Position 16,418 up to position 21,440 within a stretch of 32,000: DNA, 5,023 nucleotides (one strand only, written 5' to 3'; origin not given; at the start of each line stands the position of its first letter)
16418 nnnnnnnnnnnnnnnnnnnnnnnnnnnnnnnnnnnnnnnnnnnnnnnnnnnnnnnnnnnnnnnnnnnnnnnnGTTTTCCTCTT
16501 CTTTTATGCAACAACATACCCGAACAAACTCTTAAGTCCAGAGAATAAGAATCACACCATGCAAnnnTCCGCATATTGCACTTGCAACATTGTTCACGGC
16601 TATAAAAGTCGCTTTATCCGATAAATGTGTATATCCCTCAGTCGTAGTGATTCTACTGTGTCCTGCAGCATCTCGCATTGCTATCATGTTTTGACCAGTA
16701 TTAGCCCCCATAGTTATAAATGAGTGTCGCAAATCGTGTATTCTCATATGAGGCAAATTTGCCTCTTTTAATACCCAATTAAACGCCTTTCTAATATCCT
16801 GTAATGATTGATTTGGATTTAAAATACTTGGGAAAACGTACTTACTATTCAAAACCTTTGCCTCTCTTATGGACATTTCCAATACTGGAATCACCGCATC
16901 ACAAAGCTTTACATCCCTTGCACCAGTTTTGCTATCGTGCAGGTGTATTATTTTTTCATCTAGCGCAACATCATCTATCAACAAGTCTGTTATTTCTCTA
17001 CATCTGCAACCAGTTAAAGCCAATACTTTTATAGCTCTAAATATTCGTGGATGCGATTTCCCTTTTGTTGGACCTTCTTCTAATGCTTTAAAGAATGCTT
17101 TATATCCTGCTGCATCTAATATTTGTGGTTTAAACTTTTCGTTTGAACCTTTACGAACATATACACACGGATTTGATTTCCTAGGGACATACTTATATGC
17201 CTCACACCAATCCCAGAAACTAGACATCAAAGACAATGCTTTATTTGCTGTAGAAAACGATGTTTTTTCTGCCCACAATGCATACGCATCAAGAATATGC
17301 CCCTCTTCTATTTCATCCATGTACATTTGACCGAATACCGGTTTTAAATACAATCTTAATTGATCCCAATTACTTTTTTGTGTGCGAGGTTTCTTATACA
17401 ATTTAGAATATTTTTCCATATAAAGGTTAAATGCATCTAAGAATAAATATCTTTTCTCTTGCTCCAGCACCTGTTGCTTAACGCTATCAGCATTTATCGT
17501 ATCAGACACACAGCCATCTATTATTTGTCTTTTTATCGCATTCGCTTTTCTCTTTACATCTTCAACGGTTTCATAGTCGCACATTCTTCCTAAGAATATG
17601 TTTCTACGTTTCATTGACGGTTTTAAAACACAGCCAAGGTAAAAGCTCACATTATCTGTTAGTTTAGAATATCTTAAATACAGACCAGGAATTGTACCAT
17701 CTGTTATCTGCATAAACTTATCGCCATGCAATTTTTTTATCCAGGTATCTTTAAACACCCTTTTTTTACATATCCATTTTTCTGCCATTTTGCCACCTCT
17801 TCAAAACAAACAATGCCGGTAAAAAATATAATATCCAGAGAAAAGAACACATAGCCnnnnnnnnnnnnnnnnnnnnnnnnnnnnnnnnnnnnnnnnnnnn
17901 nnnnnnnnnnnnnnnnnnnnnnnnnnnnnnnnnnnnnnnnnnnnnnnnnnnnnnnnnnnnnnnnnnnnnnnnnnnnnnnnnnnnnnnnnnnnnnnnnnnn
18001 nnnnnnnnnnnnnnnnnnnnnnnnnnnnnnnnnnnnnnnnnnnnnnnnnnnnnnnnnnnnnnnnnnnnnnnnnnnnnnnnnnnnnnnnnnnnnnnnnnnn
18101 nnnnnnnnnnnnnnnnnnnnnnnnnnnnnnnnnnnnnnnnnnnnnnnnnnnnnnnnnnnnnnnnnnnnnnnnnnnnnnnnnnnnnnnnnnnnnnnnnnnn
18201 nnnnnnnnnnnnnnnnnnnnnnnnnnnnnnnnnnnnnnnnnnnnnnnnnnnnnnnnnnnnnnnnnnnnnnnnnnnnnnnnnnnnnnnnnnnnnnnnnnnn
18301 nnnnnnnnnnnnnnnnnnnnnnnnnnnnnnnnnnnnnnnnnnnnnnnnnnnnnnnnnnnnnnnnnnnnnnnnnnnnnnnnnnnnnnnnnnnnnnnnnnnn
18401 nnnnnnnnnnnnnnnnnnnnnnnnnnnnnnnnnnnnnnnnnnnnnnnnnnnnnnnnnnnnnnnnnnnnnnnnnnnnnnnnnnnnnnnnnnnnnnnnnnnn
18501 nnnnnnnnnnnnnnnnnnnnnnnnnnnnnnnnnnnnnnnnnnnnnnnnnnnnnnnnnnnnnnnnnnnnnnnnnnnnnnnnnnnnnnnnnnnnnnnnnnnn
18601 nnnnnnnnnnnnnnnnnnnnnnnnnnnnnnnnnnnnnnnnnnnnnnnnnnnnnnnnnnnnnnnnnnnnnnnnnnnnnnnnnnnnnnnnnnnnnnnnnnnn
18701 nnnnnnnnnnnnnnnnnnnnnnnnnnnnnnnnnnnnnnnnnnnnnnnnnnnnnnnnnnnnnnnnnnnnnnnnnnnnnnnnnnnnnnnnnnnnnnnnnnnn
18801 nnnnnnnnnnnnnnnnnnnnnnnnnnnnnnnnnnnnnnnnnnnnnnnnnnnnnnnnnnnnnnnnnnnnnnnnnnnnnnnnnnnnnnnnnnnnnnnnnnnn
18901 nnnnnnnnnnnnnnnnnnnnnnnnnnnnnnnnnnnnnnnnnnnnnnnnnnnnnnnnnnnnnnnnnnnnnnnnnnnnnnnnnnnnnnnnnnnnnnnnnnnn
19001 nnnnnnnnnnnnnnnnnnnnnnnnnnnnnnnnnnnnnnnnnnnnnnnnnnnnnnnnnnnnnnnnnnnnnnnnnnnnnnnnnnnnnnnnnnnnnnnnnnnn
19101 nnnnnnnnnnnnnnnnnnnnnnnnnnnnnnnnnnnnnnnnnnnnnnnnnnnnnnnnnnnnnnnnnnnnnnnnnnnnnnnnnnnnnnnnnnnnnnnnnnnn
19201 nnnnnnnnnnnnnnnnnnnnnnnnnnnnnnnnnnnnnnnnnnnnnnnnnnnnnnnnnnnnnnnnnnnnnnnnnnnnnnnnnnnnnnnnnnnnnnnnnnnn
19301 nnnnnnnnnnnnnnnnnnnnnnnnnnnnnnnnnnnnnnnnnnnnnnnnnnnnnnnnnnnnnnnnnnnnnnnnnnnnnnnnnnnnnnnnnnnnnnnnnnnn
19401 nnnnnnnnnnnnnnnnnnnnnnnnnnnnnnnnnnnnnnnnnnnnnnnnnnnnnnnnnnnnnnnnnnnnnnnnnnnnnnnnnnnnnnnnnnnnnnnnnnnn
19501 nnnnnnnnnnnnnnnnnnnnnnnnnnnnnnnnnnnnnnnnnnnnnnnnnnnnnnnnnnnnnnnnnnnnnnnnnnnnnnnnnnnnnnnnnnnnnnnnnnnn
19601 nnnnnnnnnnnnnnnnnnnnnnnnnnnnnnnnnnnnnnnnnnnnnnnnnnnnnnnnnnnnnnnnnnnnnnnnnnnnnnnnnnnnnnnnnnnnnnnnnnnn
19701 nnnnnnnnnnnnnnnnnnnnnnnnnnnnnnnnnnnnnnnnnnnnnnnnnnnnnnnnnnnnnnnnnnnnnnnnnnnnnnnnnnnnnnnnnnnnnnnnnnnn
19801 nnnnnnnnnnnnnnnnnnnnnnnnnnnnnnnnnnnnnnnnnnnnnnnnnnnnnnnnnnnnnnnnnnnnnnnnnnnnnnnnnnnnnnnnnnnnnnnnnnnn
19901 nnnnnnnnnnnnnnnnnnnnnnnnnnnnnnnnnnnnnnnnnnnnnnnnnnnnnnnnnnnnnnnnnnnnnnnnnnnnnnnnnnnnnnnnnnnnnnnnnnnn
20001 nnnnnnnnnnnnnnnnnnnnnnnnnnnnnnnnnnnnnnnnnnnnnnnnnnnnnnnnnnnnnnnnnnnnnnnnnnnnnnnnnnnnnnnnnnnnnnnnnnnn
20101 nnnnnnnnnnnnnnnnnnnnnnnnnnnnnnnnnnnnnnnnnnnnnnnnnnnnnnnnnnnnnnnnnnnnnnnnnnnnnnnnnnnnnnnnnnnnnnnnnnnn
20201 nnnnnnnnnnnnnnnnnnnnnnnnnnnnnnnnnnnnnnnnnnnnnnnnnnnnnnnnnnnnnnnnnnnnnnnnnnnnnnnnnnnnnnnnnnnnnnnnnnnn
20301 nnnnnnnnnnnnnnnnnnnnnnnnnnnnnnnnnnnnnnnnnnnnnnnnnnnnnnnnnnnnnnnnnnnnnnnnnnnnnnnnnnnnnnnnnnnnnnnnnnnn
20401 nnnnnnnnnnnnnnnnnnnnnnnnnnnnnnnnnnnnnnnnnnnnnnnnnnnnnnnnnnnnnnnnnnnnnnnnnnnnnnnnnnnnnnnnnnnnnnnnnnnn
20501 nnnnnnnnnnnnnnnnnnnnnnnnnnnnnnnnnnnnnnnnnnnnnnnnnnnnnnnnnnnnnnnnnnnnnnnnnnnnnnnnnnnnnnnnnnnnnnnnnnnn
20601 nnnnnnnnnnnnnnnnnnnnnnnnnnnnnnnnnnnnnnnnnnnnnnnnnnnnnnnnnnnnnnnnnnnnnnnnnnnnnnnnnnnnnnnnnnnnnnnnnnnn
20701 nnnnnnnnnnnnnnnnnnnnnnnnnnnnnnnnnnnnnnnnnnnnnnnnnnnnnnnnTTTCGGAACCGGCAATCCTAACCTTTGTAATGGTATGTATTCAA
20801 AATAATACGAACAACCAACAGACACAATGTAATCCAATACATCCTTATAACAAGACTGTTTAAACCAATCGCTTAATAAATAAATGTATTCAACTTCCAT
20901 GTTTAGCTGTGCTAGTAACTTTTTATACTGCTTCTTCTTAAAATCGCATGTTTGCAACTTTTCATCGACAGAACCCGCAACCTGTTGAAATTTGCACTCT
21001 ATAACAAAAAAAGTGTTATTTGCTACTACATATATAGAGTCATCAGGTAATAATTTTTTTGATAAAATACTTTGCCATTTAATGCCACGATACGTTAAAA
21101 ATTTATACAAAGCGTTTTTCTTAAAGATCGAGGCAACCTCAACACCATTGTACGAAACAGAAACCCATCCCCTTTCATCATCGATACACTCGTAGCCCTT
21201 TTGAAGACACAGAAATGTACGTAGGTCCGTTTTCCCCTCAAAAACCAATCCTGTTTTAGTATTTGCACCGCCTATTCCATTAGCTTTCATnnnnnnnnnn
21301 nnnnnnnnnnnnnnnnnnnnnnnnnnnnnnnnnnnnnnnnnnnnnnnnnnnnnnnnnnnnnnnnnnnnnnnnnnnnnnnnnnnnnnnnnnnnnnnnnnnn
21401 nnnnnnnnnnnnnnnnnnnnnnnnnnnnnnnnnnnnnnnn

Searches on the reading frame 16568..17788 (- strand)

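Call 17: search_protein_families(library=phrogs, proteins=[window:16568-17788:-], max_evalue=0.0001)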
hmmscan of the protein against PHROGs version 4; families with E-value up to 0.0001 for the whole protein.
window:16568-17788:- (407 aa): 5 families
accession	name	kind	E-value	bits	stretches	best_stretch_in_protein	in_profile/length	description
phrog_1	-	integration and excision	2.5e-50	173.4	1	11-393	92-439/611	integrase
phrog_216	-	integration and excision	1.4e-23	84.4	1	180-393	14-228/301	integrase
phrog_7244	-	integration and excision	6.6e-09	36.4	1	98-308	54-255/263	integrase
phrog_7685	-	integration and excision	4.8e-08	33.9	1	286-394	124-228/240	integrase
phrog_35951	-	unknown function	2.1e-06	29.1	1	331-391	4-64/97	-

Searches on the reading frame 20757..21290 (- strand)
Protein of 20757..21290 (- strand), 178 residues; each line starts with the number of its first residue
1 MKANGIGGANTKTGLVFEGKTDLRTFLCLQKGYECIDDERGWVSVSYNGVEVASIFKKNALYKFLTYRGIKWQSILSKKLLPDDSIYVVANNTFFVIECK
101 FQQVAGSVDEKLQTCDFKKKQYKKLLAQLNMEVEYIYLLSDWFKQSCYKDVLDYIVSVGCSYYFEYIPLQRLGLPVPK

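Call 16: search_protein_families(library=pfam, proteins=[window:20757-21290:-], max_evalue=0.01)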
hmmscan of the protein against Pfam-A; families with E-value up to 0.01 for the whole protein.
window:20757-21290:- (178 aa): 1 family
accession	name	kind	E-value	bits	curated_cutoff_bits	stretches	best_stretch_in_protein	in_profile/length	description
PF20472.4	PDDEXK_11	-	1.7e-06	28.3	23.7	1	73-112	42-81/145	PD-(D/E)XK nuclease superfamily domain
